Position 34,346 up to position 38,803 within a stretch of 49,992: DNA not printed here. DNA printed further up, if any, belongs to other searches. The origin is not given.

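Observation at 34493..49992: Second giant ORF is open to the right window edge and weaves repeatedly through the membrane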

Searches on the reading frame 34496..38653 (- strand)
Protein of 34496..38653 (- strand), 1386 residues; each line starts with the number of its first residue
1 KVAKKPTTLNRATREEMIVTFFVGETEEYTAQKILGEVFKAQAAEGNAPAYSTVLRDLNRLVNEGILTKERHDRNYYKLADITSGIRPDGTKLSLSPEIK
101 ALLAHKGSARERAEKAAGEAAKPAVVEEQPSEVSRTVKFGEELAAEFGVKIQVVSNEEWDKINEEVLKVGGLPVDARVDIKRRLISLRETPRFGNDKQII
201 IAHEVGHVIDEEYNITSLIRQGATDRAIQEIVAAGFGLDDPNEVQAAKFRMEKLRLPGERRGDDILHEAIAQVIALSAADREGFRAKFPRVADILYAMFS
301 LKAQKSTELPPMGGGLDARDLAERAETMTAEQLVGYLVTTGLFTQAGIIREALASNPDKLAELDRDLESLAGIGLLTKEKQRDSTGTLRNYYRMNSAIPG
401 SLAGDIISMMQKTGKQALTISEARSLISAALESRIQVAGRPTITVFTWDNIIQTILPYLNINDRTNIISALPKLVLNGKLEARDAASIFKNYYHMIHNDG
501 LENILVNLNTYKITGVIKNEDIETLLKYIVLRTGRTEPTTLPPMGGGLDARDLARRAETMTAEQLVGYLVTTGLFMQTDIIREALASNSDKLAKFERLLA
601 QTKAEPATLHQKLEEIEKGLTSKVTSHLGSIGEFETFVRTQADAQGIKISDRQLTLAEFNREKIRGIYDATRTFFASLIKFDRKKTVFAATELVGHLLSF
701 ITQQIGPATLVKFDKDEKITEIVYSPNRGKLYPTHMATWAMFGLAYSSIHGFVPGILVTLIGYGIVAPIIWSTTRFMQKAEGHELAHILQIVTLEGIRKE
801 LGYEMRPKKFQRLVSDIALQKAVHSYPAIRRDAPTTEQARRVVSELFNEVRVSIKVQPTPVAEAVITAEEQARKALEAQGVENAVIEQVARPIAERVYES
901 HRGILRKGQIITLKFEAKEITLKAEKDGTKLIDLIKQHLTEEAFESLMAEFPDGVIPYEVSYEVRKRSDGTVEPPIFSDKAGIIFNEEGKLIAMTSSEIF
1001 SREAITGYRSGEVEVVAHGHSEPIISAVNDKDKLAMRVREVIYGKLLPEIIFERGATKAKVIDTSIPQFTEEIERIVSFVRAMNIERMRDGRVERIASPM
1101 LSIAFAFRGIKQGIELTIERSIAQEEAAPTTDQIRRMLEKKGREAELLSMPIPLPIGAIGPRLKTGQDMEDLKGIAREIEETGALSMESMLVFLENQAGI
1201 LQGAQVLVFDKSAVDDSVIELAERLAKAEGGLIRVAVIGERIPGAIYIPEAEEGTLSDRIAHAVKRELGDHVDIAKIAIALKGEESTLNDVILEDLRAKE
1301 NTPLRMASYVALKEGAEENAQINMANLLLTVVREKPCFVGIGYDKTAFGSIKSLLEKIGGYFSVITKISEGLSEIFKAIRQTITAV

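Call 24: search_protein_families(library=ncbifam, proteins=[window:34496-37990:-], max_evalue=0.1)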
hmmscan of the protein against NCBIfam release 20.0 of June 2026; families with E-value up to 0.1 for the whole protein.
window:34496-37990:- (1165 aa): 0 families

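Call 28: find_homologous_proteins(query=window:34496-38653:-, max_evalue=0.001)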
Query window:34496-38653:-: 8000 candidates shared short words with the query, none scored E <= 0.001.

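Call 39: search_protein_representatives(protein=window:35054-38653:-)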
Query: 1200 residues. Proteins with E-value up to 0.001 (for the whole library): 31; up to 1e-10: 13; up to 1e-30: 7. The best 31 are listed.
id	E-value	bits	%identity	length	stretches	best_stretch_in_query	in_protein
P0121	0.0e+00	2602.0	100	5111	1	1-1200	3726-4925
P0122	1.4e-195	668.6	84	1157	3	869-1199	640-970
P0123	7.7e-55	202.6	47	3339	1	872-1167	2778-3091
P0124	5.4e-51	189.9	43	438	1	897-1199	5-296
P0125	1.3e-48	182.0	42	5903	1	613-865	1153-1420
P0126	4.5e-41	157.1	40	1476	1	868-1129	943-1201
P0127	9.8e-41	155.9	40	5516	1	867-1160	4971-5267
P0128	6.2e-27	110.2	46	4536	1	139-314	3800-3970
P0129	8.1e-16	73.4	30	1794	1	639-862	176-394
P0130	5.5e-14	67.3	30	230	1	629-813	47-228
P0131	6.5e-13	63.8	37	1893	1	148-313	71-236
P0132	6.3e-11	57.2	37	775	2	891-1027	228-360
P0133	7.0e-11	57.1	28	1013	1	637-848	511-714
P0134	7.4e-10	53.7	34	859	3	520-601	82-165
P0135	8.8e-10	53.4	31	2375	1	134-299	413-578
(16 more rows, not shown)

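Call 41: list_cluster_members(proteins=[P0121, P0122, P0123, P0125, P0127, P0128])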
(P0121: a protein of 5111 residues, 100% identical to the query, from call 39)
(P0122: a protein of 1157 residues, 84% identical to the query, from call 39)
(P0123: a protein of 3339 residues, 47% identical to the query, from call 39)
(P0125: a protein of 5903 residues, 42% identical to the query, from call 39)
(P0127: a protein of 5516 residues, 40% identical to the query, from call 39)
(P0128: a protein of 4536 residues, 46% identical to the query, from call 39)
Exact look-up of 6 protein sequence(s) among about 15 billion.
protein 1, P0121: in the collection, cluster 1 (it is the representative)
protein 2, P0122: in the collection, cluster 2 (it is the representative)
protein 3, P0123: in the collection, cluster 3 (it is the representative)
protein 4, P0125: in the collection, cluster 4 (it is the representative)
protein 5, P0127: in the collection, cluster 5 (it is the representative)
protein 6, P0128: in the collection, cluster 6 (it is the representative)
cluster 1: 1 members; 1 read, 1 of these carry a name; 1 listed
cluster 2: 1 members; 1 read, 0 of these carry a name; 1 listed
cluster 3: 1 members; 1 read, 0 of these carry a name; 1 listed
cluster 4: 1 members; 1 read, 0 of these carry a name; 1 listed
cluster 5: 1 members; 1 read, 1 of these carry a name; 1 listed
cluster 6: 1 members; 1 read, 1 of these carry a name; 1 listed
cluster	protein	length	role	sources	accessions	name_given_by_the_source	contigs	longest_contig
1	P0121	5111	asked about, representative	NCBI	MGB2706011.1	MAG: hypothetical protein WBC74_04070 [Candidatus Omnitrophota bacterium]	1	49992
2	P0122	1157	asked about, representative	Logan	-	-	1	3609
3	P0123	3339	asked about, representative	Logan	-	-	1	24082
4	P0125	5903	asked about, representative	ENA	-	-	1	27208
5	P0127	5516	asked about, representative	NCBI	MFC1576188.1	hypothetical protein ACFL3J_00805 [Candidatus Omnitrophota bacterium]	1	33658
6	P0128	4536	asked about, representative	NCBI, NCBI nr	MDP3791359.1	MAG: hypothetical protein Q8R38_04900 [Candidatus Omnitrophota bacterium] | hypothetical protein [Candidatus Omnitrophota bacterium]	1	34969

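Call 65: find_encoding_contigs(protein=P0127, flank=10000, max_places=2)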
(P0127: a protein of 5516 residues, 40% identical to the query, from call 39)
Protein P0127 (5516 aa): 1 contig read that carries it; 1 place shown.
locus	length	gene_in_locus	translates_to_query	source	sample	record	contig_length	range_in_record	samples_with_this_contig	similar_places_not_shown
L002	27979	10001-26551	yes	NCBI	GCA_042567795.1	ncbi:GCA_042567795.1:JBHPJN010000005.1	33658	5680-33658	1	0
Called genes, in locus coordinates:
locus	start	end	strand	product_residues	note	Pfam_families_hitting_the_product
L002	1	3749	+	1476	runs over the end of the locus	-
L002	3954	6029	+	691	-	-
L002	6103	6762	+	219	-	PF07638:Sigma70_ECF (weak), PF04542:Sigma70_r2, PF08281:Sigma70_r4_2, PF04545:Sigma70_r4 (faint)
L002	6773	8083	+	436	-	PF04773:FecR, PF13428:TPR_14 (faint), PF13181:TPR_8 (faint), PF07719:TPR_2 (faint), PF13174:TPR_6 (faint), PF13424:TPR_12 (weak)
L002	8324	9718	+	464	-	-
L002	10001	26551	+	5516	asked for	-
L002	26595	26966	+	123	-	PF06262:Zincin_1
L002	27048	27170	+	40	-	-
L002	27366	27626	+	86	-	PF13338:AbiEi_4 (weak), PF12728:HTH_17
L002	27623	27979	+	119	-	?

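Call 66: find_encoding_contigs(protein=P0123, flank=10000, max_places=2)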
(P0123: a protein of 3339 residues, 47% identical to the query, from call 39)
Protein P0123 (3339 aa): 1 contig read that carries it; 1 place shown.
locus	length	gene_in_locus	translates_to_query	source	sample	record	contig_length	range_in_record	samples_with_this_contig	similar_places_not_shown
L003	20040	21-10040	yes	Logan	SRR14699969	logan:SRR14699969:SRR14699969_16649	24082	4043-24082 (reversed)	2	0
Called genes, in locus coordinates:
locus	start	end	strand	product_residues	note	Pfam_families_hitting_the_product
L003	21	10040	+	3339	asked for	-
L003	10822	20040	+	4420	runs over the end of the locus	?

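Call 74: find_encoding_contigs(protein=P0134, flank=3000, max_places=2)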
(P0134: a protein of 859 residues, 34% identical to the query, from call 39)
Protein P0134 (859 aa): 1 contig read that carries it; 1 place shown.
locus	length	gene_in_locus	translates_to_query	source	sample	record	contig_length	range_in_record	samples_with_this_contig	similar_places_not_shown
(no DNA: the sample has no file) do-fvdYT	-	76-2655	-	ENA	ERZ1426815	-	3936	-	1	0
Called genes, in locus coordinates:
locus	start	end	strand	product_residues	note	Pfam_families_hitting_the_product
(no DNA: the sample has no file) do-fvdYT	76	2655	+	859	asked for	-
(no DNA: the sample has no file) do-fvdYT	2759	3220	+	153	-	PF01381:HTH_3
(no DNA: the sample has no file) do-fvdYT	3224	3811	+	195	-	PF02661:Fic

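Call 75: find_encoding_contigs(protein=P0135, flank=3000, max_places=2)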
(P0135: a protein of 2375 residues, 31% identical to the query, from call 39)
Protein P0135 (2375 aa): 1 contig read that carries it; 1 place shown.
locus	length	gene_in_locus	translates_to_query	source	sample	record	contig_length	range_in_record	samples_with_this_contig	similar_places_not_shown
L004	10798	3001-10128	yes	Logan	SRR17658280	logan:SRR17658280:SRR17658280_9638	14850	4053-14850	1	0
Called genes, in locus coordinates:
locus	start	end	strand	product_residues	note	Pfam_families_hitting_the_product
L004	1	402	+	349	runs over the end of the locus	PF07484:Collar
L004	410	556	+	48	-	-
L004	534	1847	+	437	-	-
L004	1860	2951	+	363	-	-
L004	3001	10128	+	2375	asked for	-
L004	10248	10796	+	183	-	?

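Call 76: find_encoding_contigs(protein=P0131, flank=3000, max_places=2)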
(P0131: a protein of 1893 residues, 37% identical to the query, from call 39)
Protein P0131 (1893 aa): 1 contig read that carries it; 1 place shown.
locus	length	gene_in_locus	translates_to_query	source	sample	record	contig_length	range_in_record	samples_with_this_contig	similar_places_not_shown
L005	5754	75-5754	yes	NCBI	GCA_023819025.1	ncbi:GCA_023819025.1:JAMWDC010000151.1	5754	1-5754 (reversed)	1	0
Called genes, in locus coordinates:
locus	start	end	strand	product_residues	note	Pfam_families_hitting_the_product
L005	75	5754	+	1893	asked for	?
